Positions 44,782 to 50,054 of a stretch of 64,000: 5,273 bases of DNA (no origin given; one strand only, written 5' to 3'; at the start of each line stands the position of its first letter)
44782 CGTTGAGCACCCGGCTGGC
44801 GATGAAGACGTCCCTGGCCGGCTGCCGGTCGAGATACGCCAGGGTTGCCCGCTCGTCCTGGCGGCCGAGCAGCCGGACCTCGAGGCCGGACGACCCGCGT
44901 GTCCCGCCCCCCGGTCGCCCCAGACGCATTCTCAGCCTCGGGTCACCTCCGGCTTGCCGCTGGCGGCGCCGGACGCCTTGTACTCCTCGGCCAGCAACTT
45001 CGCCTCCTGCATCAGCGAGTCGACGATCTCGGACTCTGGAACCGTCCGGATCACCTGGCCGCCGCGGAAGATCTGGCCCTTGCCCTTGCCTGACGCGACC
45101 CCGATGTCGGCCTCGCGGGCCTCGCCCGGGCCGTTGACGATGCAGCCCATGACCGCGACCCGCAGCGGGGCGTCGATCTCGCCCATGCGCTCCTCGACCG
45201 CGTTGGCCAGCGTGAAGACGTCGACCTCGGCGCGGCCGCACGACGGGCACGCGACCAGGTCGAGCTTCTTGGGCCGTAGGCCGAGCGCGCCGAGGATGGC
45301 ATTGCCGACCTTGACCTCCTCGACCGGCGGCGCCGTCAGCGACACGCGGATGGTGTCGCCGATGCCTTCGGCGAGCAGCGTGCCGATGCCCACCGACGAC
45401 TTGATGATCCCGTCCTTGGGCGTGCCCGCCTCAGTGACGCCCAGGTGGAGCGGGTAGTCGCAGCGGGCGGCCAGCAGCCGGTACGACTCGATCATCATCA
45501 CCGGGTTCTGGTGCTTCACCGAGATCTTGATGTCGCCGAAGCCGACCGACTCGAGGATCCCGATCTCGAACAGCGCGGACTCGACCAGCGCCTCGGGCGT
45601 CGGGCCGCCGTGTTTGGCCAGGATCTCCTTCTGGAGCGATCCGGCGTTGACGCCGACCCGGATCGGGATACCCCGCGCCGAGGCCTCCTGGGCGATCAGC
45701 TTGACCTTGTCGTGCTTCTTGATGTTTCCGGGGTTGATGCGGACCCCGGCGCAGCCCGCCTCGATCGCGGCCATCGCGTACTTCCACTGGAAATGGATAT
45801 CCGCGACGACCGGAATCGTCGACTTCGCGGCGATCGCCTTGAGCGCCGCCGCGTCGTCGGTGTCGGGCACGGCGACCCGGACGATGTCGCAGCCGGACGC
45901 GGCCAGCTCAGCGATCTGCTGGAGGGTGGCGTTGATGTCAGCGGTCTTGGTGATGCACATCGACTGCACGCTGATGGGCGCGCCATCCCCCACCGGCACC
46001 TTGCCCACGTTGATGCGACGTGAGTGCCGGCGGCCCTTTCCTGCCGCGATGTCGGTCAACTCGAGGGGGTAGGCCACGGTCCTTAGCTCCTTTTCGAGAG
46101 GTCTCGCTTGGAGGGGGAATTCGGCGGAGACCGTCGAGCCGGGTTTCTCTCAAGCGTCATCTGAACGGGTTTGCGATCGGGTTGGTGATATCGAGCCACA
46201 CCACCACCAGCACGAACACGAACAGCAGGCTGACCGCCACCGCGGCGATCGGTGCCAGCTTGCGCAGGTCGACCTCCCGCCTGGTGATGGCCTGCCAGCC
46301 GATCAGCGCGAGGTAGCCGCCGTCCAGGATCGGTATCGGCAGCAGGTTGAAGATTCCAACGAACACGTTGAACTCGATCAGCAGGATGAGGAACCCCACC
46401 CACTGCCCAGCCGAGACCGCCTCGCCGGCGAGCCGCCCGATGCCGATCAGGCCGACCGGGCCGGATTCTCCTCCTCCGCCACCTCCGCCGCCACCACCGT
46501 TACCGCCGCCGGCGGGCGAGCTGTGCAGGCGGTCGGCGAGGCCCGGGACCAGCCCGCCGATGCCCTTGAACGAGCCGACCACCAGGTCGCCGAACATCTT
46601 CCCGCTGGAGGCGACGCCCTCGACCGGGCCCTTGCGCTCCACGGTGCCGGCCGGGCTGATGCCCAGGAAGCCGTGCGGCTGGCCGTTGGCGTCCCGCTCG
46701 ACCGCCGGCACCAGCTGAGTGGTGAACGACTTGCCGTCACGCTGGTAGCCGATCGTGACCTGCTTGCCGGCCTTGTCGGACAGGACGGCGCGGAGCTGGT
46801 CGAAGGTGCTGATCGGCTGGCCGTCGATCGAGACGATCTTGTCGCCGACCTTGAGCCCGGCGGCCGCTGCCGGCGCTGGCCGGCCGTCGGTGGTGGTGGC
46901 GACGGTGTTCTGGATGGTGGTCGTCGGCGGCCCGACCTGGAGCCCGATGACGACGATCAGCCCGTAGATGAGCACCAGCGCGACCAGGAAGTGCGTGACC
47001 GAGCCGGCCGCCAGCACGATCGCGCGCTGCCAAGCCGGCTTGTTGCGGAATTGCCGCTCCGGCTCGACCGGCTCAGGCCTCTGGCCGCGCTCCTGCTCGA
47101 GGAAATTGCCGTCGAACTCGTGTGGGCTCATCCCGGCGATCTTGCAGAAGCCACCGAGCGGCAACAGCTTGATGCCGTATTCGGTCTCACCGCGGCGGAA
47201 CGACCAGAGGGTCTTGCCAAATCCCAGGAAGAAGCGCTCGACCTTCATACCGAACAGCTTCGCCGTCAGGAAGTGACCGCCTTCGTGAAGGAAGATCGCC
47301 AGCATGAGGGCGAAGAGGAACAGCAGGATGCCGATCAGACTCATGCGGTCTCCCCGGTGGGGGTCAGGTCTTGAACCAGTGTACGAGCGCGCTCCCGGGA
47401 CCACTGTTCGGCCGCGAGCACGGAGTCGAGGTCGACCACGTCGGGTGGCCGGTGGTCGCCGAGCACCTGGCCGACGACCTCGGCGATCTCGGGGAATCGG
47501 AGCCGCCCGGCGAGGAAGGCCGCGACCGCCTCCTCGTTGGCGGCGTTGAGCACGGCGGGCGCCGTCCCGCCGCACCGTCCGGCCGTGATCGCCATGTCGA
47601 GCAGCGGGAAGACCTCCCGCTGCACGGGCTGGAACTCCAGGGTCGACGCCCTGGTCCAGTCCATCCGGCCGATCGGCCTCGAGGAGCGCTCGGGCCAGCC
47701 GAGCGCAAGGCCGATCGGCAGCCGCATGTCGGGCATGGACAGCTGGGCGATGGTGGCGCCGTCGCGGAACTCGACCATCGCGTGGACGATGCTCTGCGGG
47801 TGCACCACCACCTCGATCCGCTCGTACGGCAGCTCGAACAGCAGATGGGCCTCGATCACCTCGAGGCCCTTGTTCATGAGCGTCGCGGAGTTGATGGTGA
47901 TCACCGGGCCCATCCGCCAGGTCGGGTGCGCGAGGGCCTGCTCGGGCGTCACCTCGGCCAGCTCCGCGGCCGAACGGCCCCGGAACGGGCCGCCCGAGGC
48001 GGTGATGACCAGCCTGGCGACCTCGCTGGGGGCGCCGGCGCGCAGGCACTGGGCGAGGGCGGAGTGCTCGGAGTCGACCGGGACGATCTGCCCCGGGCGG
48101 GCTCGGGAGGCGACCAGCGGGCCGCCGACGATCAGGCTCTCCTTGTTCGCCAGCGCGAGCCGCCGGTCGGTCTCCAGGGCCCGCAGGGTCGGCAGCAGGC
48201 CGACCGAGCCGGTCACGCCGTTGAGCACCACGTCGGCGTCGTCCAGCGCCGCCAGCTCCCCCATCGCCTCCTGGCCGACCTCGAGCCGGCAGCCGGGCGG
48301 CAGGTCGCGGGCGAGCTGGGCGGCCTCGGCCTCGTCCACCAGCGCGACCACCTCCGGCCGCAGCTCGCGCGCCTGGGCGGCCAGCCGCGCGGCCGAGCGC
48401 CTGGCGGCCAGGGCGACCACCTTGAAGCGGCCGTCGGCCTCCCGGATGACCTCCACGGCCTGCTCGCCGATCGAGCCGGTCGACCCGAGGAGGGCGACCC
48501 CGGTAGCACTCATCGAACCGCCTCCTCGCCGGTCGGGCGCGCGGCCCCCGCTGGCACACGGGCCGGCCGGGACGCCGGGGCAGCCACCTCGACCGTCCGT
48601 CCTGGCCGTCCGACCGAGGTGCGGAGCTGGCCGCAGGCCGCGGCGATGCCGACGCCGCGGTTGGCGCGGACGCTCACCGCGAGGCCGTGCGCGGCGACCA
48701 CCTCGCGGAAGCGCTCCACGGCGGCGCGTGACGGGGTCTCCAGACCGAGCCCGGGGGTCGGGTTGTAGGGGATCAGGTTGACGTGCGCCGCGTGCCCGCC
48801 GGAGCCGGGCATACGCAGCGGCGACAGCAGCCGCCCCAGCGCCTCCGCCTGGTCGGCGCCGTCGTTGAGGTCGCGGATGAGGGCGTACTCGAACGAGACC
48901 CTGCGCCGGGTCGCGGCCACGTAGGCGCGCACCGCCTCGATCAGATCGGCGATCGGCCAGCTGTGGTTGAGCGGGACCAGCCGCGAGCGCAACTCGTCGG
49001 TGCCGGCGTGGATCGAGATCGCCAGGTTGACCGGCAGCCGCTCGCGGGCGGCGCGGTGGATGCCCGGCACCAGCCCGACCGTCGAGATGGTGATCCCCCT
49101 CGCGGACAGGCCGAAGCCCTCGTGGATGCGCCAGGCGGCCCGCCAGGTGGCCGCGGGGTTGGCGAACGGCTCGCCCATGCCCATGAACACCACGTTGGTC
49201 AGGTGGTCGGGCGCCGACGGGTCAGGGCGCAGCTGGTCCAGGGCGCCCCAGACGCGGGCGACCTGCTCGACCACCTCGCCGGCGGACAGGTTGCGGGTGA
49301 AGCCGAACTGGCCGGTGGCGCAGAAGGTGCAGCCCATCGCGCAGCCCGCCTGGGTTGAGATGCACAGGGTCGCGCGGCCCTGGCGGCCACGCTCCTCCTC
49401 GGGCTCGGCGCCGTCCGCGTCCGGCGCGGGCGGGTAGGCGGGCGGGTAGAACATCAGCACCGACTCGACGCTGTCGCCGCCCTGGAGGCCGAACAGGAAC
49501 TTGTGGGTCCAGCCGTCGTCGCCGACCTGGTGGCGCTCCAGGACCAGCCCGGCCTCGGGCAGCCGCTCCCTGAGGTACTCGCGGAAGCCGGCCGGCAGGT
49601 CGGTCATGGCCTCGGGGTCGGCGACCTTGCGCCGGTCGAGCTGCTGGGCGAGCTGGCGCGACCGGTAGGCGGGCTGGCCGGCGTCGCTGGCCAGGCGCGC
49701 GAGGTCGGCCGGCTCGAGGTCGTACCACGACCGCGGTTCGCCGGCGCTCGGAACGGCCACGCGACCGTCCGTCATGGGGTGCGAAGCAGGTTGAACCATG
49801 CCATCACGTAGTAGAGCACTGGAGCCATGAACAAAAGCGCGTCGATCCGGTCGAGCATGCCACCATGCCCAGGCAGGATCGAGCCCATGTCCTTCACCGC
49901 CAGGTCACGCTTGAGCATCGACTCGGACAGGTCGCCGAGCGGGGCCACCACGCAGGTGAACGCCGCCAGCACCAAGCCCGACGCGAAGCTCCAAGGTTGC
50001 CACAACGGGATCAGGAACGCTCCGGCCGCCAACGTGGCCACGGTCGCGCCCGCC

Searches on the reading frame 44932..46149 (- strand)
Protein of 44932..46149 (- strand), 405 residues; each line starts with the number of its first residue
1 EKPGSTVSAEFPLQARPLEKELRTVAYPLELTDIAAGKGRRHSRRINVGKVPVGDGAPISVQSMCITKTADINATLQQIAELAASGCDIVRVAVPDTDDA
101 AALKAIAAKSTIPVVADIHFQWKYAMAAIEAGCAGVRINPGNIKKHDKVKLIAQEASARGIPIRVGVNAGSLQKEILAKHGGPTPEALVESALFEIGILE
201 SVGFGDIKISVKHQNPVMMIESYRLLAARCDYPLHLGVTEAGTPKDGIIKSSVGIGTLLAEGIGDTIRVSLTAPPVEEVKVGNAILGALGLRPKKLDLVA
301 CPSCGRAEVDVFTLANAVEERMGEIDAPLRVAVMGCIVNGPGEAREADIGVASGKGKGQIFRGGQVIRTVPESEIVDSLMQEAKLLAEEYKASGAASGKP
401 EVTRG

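Call 61: search_protein_families(library=pfam, proteins=[window:44932-46149:-], max_evalue=0.00001)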
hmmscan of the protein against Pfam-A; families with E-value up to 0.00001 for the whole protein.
window:44932-46149:- (405 aa): 1 family
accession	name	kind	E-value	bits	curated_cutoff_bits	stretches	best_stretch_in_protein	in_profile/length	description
PF04551.19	GcpE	-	2.7e-145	484.1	32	1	44-383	2-341/343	GcpE protein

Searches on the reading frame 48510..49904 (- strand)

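Call 61: search_protein_families(library=pfam, proteins=[window:48510-49904:-], max_evalue=0.00001)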
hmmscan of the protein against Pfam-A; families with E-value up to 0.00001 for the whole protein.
window:48510-49904:- (464 aa): 1 family
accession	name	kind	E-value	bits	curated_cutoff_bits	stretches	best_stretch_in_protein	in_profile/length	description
PF04055.27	Radical_SAM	-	5.5e-10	40.1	29.5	1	182-348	1-156/166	Radical SAM superfamily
